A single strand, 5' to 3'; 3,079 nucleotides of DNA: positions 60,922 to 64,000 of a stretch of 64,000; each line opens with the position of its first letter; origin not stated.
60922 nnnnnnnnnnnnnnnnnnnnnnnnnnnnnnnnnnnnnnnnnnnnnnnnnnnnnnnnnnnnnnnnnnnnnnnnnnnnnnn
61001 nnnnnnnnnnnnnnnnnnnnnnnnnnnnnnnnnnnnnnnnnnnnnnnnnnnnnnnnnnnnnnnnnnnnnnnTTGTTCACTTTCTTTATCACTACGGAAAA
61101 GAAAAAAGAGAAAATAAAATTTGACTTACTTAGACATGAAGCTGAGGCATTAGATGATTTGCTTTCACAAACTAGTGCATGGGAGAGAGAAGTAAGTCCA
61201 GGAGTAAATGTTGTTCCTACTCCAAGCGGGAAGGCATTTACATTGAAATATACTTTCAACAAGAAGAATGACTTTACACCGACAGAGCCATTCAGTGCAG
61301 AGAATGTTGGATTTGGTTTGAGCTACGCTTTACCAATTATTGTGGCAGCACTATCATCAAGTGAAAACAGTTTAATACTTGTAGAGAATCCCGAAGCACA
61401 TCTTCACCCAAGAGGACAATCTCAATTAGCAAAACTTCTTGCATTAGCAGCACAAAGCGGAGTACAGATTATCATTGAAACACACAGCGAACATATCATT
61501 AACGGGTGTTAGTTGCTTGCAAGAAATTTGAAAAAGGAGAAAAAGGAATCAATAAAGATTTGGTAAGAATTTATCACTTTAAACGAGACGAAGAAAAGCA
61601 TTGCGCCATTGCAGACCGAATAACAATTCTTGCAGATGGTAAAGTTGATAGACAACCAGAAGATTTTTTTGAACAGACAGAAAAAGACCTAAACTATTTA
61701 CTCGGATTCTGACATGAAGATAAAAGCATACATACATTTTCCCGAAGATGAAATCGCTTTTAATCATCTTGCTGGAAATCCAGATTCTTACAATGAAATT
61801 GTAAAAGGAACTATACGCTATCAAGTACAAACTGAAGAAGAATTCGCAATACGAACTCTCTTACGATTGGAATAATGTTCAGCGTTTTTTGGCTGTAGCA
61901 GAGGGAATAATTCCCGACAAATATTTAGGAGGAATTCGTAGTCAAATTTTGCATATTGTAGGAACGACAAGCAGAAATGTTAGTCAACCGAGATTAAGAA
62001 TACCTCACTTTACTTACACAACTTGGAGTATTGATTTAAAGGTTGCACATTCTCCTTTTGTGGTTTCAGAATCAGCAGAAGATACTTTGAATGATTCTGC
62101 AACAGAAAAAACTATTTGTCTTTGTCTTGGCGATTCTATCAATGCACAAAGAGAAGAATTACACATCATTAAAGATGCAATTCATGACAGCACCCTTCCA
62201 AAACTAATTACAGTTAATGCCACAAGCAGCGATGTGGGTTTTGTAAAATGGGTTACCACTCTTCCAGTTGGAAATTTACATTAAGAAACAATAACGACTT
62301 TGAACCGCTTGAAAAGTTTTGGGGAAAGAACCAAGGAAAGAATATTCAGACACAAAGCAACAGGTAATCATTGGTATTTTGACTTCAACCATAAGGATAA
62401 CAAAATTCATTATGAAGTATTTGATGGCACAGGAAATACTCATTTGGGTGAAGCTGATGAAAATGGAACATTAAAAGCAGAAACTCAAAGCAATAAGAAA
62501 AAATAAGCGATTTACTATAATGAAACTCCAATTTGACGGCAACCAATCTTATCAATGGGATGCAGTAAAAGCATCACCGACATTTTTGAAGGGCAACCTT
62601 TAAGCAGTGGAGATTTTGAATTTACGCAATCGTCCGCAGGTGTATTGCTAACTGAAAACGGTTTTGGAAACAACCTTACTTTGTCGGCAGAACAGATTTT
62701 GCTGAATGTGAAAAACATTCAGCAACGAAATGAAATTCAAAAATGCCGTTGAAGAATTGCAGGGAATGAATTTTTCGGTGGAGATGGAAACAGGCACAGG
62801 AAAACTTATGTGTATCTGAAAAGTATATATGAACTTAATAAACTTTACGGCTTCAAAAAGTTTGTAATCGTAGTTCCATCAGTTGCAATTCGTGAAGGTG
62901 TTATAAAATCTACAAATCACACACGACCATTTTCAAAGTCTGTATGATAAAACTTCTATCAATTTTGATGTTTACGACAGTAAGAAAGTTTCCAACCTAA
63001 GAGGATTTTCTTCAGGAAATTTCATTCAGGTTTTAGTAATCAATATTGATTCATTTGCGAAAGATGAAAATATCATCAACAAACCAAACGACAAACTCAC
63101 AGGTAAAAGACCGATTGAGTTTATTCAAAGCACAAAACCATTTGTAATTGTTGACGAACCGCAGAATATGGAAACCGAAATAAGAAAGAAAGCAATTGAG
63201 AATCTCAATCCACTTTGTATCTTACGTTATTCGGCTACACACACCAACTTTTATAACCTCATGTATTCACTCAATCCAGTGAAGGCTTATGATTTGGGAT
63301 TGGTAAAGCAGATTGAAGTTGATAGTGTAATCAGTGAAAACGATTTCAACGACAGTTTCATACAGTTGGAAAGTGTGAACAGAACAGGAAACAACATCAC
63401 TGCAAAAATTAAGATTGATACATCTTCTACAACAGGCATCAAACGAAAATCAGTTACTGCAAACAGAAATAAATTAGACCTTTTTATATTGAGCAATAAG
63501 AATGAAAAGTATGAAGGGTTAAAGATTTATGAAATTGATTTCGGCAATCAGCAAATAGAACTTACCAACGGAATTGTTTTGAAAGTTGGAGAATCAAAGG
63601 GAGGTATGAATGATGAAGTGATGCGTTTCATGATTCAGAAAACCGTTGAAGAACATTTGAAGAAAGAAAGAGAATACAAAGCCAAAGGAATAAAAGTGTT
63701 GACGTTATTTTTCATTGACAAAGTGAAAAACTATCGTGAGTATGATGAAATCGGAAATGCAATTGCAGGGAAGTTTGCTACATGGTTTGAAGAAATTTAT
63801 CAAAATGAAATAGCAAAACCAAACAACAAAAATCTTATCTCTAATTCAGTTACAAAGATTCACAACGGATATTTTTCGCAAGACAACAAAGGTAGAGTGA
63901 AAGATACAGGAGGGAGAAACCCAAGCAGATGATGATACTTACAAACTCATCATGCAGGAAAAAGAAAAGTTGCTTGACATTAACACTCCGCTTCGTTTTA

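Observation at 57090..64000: Type III R-M operon split by a nested four-gene cassette (DUF262, DUF3696-type ATPase and two unknown ORFs)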

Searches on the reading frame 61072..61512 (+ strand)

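Call 5: search_protein_families(library=pfam, proteins=[window:61072-61512:+], max_evalue=0.01)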
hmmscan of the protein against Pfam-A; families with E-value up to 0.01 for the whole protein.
window:61072-61512:+ (146 aa): 2 families
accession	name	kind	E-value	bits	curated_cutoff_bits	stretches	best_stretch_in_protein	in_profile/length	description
PF13175.12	AAA_15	-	1.4e-15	58.3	32.1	1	70-143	292-374/374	AAA ATPase domain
PF13304.12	AAA_21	-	1.4e-14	55.3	27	1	69-143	228-303/304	AAA domain, putative AbiEii toxin, Type IV TA system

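Call 7: search_protein_families(library=padloc, proteins=[window:61072-61512:+], max_evalue=0.01)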
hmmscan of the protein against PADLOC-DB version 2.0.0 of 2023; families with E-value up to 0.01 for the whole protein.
window:61072-61512:+ (146 aa): 120 families (the best 25 are shown)
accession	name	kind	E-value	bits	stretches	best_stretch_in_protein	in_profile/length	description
PDLC03878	NsnB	-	5.5e-49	165.8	1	5-145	147-283/345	-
PDLC02979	AriA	-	2e-18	65.4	1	59-143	278-373/373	-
PDLC04148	HEC-03B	-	1.9e-17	61.4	1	67-143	308-384/458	-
PDLC02980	AriA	-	5.1e-15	54.2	1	71-144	230-304/304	-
PDLC04176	HEC-01A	-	2.1e-13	48.4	1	63-144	241-322/371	-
PDLC04707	PDC-M55A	-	3.8e-13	47.2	1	75-142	275-348/421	-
PDLC00096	GajA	-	3.7e-12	43.8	1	90-142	277-336/630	AAA ATPase domain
PDLC04032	PD-T4-4_A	-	2.7e-11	41.1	1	96-144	344-392/474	-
PDLC00091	GajA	-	8.7e-11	39.3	1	98-142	296-341/627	AAA ATPase domain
PDLC00099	GajA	-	1.2e-10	39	1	95-141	295-342/626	AAA ATPase domain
PDLC04033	PD-T4-4_A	-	1.4e-10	39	1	97-143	324-370/460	-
PDLC02981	AriAB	-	2.4e-10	37.7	1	95-145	327-379/694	-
PDLC04178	HEC-01A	-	2.5e-09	34.7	1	39-142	225-330/399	-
PDLC00303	PtuA1|PtuA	-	3.2e-09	34.4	1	94-145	232-284/386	AAA ATPase domain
PDLC04664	PDC-M47A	-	4.2e-09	33.8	1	97-144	320-367/461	-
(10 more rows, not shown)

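Call 8: search_protein_families(library=ncbifam, proteins=[window:61072-61512:+], max_evalue=0.01)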
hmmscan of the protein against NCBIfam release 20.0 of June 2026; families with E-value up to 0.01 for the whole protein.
window:61072-61512:+ (146 aa): 7 families
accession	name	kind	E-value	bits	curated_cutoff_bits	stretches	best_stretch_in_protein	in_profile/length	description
TIGR01166.1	cbiO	subfamily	0.00034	20.1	211.8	1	96-139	143-186/190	cobalt ABC transporter, ATP-binding protein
TIGR03740.1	galliderm_ABC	subfamily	0.0015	18.3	309.75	1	71-138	117-182/223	lantibiotic protection ABC transporter ATP-binding subunit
NF047739.1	antiphage_MADS3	equivalog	0.0031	16.7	420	1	96-142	334-378/427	methylation-associated defense system AAA family ATPase MAD3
NF041760.1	PtuA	equivalog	0.0055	15.7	500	1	101-143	379-420/524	retron Ec78 anti-phage system effector ATPase PtuA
NF010157.0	PRK13636.1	equivalog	0.0059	15.8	463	1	91-143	152-205/285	cobalt transporter ATP-binding subunit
NF010170.0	PRK13651.1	equivalog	0.006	15.5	432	1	91-139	176-224/308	cobalt transporter ATP-binding subunit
TIGR03608.1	L_ocin_972_ABC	subfamily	0.0066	15.9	254.85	1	97-144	151-198/206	putative bacteriocin export ABC transporter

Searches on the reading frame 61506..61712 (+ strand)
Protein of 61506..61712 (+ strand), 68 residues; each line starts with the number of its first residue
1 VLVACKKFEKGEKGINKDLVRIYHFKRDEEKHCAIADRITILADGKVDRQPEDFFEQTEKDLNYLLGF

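Call 6: search_protein_families(library=pfam, proteins=[window:61506-61712:+], max_evalue=0.01)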
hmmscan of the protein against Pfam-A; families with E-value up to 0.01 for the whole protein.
window:61506-61712:+ (68 aa): 1 family
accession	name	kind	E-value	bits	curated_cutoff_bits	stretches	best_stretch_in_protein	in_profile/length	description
PF12476.13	DUF3696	-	1e-08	35.7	22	1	15-63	1-50/52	Protein of unknown function (DUF3696)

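Call 7: search_protein_families(library=padloc, proteins=[window:61506-61712:+], max_evalue=0.01)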
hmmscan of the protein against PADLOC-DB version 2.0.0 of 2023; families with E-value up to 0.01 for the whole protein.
window:61506-61712:+ (68 aa): 2 families
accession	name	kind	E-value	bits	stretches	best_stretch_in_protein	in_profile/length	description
PDLC03878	NsnB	-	1.4e-08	32.9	1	12-66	290-343/345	-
PDLC04707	PDC-M55A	-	0.0066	13.5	1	12-58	358-402/421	-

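Call 8: search_protein_families(library=ncbifam, proteins=[window:61506-61712:+], max_evalue=0.01)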
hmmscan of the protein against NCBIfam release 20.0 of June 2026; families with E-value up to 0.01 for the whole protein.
window:61506-61712:+ (68 aa): 0 families

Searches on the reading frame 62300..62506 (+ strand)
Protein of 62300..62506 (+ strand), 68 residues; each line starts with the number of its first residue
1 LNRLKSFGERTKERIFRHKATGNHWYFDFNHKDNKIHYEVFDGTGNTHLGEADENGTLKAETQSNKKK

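Call 6: search_protein_families(library=pfam, proteins=[window:62300-62506:+], max_evalue=0.01)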
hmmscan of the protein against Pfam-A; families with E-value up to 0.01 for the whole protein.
window:62300-62506:+ (68 aa): 0 families

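Call 7: search_protein_families(library=padloc, proteins=[window:62300-62506:+], max_evalue=0.01)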
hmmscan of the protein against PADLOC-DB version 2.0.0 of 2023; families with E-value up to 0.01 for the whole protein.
window:62300-62506:+ (68 aa): 4 families
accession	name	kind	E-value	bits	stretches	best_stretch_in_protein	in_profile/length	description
PDLC03889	NsnC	-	5e-14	50.6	1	13-68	210-265/269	-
PDLC03893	NsnC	-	1.8e-08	32.7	1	13-61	192-239/252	-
PDLC03918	NsnC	-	4.4e-05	21.3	1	14-56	198-237/253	-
PDLC03900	NsnC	-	0.0033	15.1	1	24-68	221-264/272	-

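Call 8: search_protein_families(library=ncbifam, proteins=[window:62300-62506:+], max_evalue=0.01)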
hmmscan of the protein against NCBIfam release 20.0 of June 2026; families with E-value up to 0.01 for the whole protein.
window:62300-62506:+ (68 aa): 0 families

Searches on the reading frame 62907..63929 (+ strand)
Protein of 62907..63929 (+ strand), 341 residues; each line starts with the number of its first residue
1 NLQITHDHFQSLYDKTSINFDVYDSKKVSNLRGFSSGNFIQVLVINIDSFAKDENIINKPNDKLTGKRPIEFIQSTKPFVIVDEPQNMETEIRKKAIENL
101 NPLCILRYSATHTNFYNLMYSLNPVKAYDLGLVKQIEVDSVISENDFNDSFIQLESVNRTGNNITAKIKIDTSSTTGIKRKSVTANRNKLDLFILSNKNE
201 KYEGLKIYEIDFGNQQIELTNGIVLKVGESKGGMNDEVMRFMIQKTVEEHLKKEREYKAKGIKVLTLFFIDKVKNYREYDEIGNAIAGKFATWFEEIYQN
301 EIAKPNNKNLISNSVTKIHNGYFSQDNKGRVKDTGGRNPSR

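Call 13: search_protein_families(library=padloc, proteins=[window:62907-63929:+], max_evalue=0.001)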
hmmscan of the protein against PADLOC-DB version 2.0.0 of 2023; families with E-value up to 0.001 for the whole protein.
window:62907-63929:+ (341 aa): 2 families
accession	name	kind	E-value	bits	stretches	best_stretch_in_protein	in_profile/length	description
PDLC03647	REase_III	-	2.3e-104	348.4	1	2-337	135-479/989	Type III restriction enzyme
PDLC03649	REase_III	-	1.3e-32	110.7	1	37-328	176-468/973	Type III restriction enzyme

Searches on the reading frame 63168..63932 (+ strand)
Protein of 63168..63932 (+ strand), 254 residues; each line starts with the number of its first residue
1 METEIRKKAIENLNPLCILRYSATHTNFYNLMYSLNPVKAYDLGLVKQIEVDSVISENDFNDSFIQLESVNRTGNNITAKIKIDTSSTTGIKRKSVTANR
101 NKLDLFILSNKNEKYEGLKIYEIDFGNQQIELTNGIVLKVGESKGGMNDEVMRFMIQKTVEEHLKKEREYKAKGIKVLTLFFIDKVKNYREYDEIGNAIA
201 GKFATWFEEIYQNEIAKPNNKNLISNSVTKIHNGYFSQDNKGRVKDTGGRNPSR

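Call 6: search_protein_families(library=pfam, proteins=[window:63168-63932:+], max_evalue=0.01)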
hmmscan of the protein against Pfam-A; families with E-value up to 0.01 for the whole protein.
window:63168-63932:+ (254 aa): 1 family
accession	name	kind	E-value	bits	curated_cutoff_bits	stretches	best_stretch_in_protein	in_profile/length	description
PF21586.3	DraIII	-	0.0036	17.6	27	1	67-156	5-87/168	DraIII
